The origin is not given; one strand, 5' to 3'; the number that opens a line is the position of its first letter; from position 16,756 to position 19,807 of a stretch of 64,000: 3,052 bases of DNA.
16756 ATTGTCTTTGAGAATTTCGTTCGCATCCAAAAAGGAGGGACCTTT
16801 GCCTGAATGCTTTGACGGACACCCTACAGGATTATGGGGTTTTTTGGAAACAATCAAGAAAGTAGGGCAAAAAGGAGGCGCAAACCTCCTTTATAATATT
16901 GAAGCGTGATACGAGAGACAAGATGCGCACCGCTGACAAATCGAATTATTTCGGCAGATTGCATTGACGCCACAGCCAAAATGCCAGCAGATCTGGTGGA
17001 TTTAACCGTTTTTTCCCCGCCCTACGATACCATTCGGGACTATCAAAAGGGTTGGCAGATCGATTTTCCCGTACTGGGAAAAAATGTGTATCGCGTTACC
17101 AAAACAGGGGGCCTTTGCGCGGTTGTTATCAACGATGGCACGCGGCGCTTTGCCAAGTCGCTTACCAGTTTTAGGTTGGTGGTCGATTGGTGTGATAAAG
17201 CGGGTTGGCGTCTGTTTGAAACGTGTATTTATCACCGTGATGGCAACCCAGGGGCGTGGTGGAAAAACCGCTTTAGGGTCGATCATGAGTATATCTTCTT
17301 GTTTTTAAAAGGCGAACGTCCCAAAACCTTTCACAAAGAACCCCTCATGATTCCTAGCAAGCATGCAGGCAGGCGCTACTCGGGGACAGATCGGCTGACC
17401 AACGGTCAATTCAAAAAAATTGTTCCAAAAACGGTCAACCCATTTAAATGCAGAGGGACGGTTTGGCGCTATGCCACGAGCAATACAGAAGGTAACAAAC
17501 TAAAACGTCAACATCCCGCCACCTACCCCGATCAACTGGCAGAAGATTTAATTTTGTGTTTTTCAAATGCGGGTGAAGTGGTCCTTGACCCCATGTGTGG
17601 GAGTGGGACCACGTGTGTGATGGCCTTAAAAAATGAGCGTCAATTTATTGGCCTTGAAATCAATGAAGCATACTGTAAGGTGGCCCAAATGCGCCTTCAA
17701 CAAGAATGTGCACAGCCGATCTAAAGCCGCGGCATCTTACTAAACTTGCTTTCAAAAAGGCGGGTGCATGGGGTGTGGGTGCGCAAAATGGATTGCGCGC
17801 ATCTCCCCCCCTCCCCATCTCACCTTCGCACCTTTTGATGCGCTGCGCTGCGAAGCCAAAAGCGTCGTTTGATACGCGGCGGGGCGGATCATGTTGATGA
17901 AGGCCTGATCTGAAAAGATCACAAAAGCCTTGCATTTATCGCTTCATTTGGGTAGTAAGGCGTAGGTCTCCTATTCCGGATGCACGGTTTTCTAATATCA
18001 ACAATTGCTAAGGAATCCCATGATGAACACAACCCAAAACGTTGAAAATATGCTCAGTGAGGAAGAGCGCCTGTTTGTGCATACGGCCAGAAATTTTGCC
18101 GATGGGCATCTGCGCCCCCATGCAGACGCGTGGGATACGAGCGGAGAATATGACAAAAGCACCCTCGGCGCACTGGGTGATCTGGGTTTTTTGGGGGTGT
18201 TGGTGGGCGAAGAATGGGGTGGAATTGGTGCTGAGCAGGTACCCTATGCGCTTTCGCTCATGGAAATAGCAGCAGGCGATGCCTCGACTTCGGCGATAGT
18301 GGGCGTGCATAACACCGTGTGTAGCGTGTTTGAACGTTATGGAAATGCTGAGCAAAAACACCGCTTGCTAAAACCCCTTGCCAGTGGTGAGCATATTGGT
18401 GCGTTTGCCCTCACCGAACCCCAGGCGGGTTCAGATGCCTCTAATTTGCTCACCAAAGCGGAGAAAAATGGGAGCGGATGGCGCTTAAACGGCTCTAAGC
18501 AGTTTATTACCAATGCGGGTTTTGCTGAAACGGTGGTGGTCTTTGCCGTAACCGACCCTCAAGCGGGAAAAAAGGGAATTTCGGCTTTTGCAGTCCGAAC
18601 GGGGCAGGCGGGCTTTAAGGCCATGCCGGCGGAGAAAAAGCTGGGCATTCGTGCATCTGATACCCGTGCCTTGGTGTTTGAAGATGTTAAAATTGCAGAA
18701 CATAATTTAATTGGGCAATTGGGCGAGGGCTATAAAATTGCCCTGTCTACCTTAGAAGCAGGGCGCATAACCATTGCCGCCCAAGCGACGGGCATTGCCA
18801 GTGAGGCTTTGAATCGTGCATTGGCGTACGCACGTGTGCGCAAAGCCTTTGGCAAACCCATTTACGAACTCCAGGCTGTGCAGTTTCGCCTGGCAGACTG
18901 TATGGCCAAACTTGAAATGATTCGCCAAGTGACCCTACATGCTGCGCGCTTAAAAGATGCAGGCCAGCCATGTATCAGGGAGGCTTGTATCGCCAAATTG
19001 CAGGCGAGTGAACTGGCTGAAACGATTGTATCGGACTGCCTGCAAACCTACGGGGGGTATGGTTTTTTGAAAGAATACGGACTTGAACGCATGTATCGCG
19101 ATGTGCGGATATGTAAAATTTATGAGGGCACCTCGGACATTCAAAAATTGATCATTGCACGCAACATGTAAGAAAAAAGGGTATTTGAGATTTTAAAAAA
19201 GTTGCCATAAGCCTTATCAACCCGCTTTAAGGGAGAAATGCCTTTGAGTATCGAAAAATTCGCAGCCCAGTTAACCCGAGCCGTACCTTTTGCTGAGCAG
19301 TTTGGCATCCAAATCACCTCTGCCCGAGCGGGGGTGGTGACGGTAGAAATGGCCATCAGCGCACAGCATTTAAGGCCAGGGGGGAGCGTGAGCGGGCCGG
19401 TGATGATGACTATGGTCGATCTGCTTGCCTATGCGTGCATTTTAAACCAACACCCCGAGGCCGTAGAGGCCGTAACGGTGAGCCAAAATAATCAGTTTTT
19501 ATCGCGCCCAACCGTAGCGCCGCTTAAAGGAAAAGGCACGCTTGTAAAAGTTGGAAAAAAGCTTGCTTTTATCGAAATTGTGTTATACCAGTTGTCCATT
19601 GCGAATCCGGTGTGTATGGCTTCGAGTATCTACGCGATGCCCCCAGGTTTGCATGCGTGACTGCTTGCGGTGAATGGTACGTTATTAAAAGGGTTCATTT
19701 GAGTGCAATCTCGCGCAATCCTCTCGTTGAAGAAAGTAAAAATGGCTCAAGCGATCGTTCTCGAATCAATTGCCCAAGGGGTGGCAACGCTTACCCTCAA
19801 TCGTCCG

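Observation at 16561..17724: Orphan MTase embedded in the valine/acyl-CoA catabolic operon, preceded by an 80-bp x3 repeat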

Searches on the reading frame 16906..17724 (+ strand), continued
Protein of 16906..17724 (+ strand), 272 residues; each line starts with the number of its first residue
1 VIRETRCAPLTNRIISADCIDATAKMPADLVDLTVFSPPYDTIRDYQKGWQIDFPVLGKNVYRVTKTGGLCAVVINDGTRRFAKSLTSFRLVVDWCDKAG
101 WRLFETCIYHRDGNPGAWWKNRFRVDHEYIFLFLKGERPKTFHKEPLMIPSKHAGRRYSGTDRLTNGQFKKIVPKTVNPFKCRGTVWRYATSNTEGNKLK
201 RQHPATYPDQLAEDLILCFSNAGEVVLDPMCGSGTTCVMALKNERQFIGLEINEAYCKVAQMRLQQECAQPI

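Call 101: fold_search(model_id=the predicted structure, library=pdb)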
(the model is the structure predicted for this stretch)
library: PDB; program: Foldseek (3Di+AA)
matches with E <= 10: 1273; with E <= 0.001: 175
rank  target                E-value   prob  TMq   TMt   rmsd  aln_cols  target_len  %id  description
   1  8s9o_B                3.8e-20  1.00  0.65  0.78   4.8       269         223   24  DNA cytosine-N4 methyltransferase (residues 61-324) from the Bdelloid rotifer Adineta vaga - P1 crystal form (released 2023-08-02)
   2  8s9n                  5.5e-20  1.00  0.65  0.79   4.1       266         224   26  DNA cytosine-N4 methyltransferase (residues 61-324) from the Bdelloid rotifer Adineta vaga - C2 crystal form (released 2023-08-02)
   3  8s9o_A                7.4e-20  1.00  0.66  0.78   4.2       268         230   26  DNA cytosine-N4 methyltransferase (residues 61-324) from the Bdelloid rotifer Adineta vaga - P1 crystal form (released 2023-08-02)
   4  8s9m                  2.3e-18  1.00  0.66  0.74   4.4       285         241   26  DNA cytosine-N4 methyltransferase (residues 79-324) from the Bdelloid rotifer Adineta vaga (released 2023-08-02)
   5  6pbd_B                1.1e-16  1.00  0.69  0.57   6.8       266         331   23  DNA N6-Adenine Methyltransferase CcrM In Complex with Double-Stranded DNA Oligonucleotide Containing Its Recognition S (released 2019-10-23)
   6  8urk_D                2.0e-16  1.00  0.70  0.77   5.4       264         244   24  Crystal structure of DNA N6-Adenine Methyltransferase M.BceJIV from Burkholderia cenocepacia in complex with duplex DN (released 2024-09-11)
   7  8urk_A                2.2e-16  1.00  0.69  0.75   5.3       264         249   23  Crystal structure of DNA N6-Adenine Methyltransferase M.BceJIV from Burkholderia cenocepacia in complex with duplex DN (released 2024-09-11)
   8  6pbd_A                2.7e-16  1.00  0.67  0.53   4.9       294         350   21  DNA N6-Adenine Methyltransferase CcrM In Complex with Double-Stranded DNA Oligonucleotide Containing Its Recognition S (released 2019-10-23)
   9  9c3u_A                6.8e-16  1.00  0.70  0.76   5.1       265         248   23  Crystal structure of DNA N6-Adenine Methyltransferase M.BceJIV from Burkholderia cenocepacia in complex with duplex DN (released 2024-09-11)
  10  9c3s_A                8.7e-16  1.00  0.70  0.76   5.2       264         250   23  Crystal structure of DNA N6-Adenine Methyltransferase M.BceJIV from Burkholderia cenocepacia in complex with duplex DN (released 2024-09-11)
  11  2zig_A                8.7e-16  1.00  0.60  0.69   6.4       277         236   23  Crystal Structure of TTHA0409, Putative DNA Modification Methylase from Thermus thermophilus HB8 (released 2008-07-29)
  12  1nw8                  8.7e-16  1.00  0.66  0.66   5.8       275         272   22  Structure of L72P mutant beta class N6-adenine DNA methyltransferase RsrI (released 2003-07-29)
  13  1g60_A                1.1e-15  1.00  0.66  0.75   5.5       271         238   21  Crystal Structure of Methyltransferase MboIIa (Moraxella bovis) (released 2002-05-01)
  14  2zie_B                1.7e-15  1.00  0.62  0.72   5.9       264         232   23  Crystal Structure of TTHA0409, Putatative DNA Modification Methylase from Thermus thermophilus HB8- Selenomethionine d (released 2008-07-29)
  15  2zif_A                2.2e-15  1.00  0.60  0.68   6.4       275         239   22  Crystal Structure of TTHA0409, Putative DNA Modification Methylase from Thermus thermophilus HB8- Complexed with S-Ade (released 2008-07-29)
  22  1boo                  1.8e-14  1.00  0.66  0.64   6.0       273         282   20  PVUII DNA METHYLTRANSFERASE (CYTOSINE-N4-SPECIFIC) (released 1998-08-12)
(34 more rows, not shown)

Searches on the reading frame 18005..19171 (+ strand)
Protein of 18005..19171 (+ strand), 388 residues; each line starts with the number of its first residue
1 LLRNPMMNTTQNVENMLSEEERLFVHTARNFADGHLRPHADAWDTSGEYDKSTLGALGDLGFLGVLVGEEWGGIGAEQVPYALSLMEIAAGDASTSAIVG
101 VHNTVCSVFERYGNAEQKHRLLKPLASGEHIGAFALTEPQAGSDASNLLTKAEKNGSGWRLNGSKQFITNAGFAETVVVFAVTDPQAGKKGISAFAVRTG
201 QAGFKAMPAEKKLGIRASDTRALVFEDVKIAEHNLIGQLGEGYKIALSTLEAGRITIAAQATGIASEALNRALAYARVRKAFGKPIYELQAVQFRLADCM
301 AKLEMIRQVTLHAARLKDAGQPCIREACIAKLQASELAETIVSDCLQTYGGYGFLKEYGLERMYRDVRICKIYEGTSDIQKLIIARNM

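Call 4: search_protein_families(library=pfam, proteins=[window:18005-19171:+])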
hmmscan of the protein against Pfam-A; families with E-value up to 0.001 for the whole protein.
window:18005-19171:+ (388 aa): 5 families
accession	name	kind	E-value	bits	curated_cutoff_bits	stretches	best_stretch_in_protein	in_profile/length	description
PF00441.29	Acyl-CoA_dh_1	-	6.9e-48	163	22.4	1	240-388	1-149/150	Acyl-CoA dehydrogenase, C-terminal domain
PF02771.21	Acyl-CoA_dh_N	-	1.1e-29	103.5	22.9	1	18-129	1-113/113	Acyl-CoA dehydrogenase, N-terminal domain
PF02770.24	Acyl-CoA_dh_M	-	1.3e-25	89.8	33.3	1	133-228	1-97/97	Acyl-CoA dehydrogenase, middle domain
PF08028.16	Acyl-CoA_dh_2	-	8.7e-22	78.3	22.7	1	255-377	1-133/134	Acyl-CoA dehydrogenase, C-terminal domain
PF22924.1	ACOX_C_alpha1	-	8.2e-07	29.4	27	1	249-386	3-166/169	Acyl-CoA oxidase, C-alpha1 domain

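Call 24: find_homologous_proteins(query=window:18005-19168:+, max_evalue=1e-100)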
Query window:18005-19168:+ (388 aa): 6677 proteins with E <= 1e-100 among 8000 candidates; the best 120 are listed.
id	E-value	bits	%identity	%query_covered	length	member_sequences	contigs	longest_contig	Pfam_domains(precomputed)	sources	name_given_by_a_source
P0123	2.5e-250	848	100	99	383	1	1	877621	PF02770.25,PF22924.2,PF00441.30,PF08028.17,PF02771.22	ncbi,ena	-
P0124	1.4e-188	645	77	98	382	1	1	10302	PF02770.25,PF22924.2,PF00441.30,PF08028.17,PF02771.22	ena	-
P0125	8.0e-144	497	62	98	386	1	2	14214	PF02770.25,PF00441.30,PF08028.17,PF02771.22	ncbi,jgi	-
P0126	3.0e-143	495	62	98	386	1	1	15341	PF02770.25,PF00441.30,PF08028.17,PF02771.22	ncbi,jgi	-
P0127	3.4e-143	495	62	98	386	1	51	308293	PF02770.25,PF22924.2,PF00441.30,PF08028.17,PF02771.22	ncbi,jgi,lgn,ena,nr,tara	ncbi:MAG TPA: acyl-CoA dehydrogenase [Alphaproteobacteria bacterium]|jgi:Acyl-CoA dehydrogenases|nr:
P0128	1.2e-142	494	62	98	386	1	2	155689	PF02770.25,PF22924.2,PF00441.30,PF08028.17,PF02771.22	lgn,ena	-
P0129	1.5e-142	493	61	98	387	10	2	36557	PF02770.25,PF22924.2,PF00441.30,PF08028.17,PF02771.22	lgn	-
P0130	1.9e-133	463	57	96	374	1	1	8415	PF02770.25,PF22924.2,PF00441.30,PF08028.17,PF02771.22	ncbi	-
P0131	5.5e-133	462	57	96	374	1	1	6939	PF02770.25,PF22924.2,PF00441.30,PF08028.17,PF02771.22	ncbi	ncbi:MAG: acyl-CoA dehydrogenase family protein [Pseudomonadota bacterium]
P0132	1.6e-132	460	57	96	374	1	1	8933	PF02770.25,PF22924.2,PF00441.30,PF08028.17,PF02771.22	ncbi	ncbi:MAG: acyl-CoA dehydrogenase family protein [Pseudomonadota bacterium]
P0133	1.6e-131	457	58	96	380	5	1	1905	PF02770.25,PF22924.2,PF00441.30,PF08028.17,PF02771.22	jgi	jgi:butyryl-CoA dehydrogenase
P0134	2.8e-131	456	57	96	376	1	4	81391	PF02770.25,PF22924.2,PF00441.30,PF08028.17,PF02771.22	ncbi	ncbi:MAG: acyl-CoA dehydrogenase family protein [Pseudomonadota bacterium]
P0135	5.6e-131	455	56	96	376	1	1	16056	PF02770.25,PF22924.2,PF00441.30,PF08028.17,PF02771.22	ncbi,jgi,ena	jgi:alkylation response protein AidB-like acyl-CoA dehydrogenase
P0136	9.9e-131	454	56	96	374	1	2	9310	PF02770.25,PF22924.2,PF00441.30,PF08028.17,PF02771.22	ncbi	ncbi:MAG: acyl-CoA dehydrogenase family protein [Pseudomonadota bacterium]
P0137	1.0e-130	454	56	96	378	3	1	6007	PF02770.25,PF00441.30,PF08028.17,PF02771.22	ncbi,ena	-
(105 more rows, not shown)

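Call 25: find_encoding_contigs(protein=P0124, flank=10000, max_places=3)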
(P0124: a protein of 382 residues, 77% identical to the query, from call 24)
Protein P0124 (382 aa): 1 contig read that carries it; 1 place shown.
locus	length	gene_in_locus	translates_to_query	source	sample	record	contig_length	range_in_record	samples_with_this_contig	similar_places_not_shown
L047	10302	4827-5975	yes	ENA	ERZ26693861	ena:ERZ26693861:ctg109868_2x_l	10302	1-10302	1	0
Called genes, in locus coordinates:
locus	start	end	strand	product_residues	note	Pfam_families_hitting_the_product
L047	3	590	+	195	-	?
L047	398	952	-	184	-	-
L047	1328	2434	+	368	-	PF00378:ECH_1, PF16113:ECH_2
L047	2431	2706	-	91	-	-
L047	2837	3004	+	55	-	-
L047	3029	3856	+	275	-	PF01555:N6_N4_Mtase, PF01170:UPF0020 (weak)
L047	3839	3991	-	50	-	-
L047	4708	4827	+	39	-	-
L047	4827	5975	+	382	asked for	PF02771:Acyl-CoA_dh_N, PF02770:Acyl-CoA_dh_M, PF00441:Acyl-CoA_dh_1, PF08028:Acyl-CoA_dh_2, PF22924:ACOX_C_alpha1 (weak)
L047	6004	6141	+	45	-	-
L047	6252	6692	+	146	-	PF03061:4HBT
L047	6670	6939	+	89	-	-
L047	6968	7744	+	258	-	PF00378:ECH_1, PF16113:ECH_2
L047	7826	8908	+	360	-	PF00501:AMP-binding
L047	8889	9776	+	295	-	PF00501:AMP-binding, PF23562:AMP-binding_C_3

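Call 26: find_encoding_contigs(protein=P0127, flank=8000, max_places=3)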
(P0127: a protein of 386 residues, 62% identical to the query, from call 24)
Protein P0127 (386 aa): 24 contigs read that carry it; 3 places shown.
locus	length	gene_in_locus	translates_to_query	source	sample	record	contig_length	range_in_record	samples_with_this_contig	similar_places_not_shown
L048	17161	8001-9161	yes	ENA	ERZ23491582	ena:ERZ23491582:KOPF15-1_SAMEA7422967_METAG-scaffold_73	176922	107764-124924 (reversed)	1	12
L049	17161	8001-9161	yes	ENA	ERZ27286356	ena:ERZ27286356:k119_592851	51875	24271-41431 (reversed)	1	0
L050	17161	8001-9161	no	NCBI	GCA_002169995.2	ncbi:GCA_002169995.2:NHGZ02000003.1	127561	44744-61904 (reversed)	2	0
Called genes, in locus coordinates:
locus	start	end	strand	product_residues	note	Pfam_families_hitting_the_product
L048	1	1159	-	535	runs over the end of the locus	PF01039:Carboxyl_trans, PF03255:ACCA (weak)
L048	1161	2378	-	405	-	PF02771:Acyl-CoA_dh_N, PF02770:Acyl-CoA_dh_M, PF00441:Acyl-CoA_dh_1, PF08028:Acyl-CoA_dh_2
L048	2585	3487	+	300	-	PF02826:2-Hacid_dh_C (weak), PF03446:NAD_binding_2, PF03807:F420_oxidored (faint), PF14833:NAD_binding_11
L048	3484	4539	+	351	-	PF00378:ECH_1, PF16113:ECH_2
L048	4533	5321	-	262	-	PF00378:ECH_1, PF16113:ECH_2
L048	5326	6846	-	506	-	PF00171:Aldedh, PF05893:LuxC (weak)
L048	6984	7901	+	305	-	PF00126:HTH_1, PF03466:LysR_substrate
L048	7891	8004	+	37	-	-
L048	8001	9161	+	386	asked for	PF02771:Acyl-CoA_dh_N, PF02770:Acyl-CoA_dh_M, PF00441:Acyl-CoA_dh_1, PF08028:Acyl-CoA_dh_2, PF22924:ACOX_C_alpha1 (faint)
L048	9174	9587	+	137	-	PF03061:4HBT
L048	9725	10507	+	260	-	PF00378:ECH_1, PF16113:ECH_2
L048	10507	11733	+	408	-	PF00501:AMP-binding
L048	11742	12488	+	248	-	PF00106:adh_short, PF08659:KR (faint), PF13561:adh_short_C2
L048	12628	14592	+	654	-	PF00501:AMP-binding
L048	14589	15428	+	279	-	PF00005:ABC_tran, PF12399:BCA_ABC_TP_C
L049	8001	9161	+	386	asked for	PF02771:Acyl-CoA_dh_N, PF02770:Acyl-CoA_dh_M, PF00441:Acyl-CoA_dh_1, PF08028:Acyl-CoA_dh_2, PF22924:ACOX_C_alpha1 (faint)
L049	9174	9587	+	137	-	PF03061:4HBT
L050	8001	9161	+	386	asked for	PF02771:Acyl-CoA_dh_N, PF02770:Acyl-CoA_dh_M, PF00441:Acyl-CoA_dh_1, PF08028:Acyl-CoA_dh_2, PF22924:ACOX_C_alpha1 (faint)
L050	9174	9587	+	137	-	PF03061:4HBT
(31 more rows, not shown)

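Call 27: find_encoding_contigs(protein=P0128, flank=8000, max_places=2)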
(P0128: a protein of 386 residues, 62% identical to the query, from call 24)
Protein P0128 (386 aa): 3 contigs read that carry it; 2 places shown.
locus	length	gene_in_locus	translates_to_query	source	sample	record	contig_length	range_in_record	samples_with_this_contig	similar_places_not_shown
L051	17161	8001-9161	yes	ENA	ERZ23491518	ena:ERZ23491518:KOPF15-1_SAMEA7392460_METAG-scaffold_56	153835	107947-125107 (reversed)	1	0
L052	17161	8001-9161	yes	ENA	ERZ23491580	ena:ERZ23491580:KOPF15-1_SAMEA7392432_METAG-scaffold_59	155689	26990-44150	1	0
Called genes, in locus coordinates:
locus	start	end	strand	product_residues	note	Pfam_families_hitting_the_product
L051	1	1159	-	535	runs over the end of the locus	PF01039:Carboxyl_trans, PF03255:ACCA (weak)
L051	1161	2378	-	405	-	PF02771:Acyl-CoA_dh_N, PF02770:Acyl-CoA_dh_M, PF00441:Acyl-CoA_dh_1, PF08028:Acyl-CoA_dh_2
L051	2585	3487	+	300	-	PF02826:2-Hacid_dh_C (weak), PF03446:NAD_binding_2, PF03807:F420_oxidored (faint), PF14833:NAD_binding_11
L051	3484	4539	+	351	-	PF00378:ECH_1, PF16113:ECH_2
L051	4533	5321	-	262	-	PF00378:ECH_1, PF16113:ECH_2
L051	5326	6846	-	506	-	PF00171:Aldedh, PF05893:LuxC (weak)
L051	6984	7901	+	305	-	PF00126:HTH_1, PF03466:LysR_substrate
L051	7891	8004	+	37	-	-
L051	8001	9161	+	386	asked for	PF02771:Acyl-CoA_dh_N, PF02770:Acyl-CoA_dh_M, PF00441:Acyl-CoA_dh_1, PF08028:Acyl-CoA_dh_2, PF22924:ACOX_C_alpha1 (faint)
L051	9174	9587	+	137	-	PF03061:4HBT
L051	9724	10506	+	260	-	PF00378:ECH_1, PF16113:ECH_2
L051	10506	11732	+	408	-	PF00501:AMP-binding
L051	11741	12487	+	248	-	PF00106:adh_short, PF08659:KR (faint), PF13561:adh_short_C2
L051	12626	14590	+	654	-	PF00501:AMP-binding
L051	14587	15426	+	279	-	PF00005:ABC_tran, PF12399:BCA_ABC_TP_C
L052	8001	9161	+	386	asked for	PF02771:Acyl-CoA_dh_N, PF02770:Acyl-CoA_dh_M, PF00441:Acyl-CoA_dh_1, PF08028:Acyl-CoA_dh_2, PF22924:ACOX_C_alpha1 (faint)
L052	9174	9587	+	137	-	PF03061:4HBT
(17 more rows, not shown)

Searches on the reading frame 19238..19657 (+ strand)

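Call 22: search_protein_families(library=ncbifam, proteins=[window:19238-19657:+], max_evalue=0.01)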
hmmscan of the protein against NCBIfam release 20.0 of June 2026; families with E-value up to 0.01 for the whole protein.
window:19238-19657:+ (140 aa): 2 families
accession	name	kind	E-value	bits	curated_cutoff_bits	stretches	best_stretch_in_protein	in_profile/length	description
TIGR00369.1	unchar_dom_1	domain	9.3e-10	38.6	36.6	1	18-116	2-100/117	hotdog fold thioesterase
TIGR02286.1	PaaD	equivalog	0.00017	21.8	118.9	1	20-89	2-68/114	hydroxyphenylacetyl-CoA thioesterase PaaI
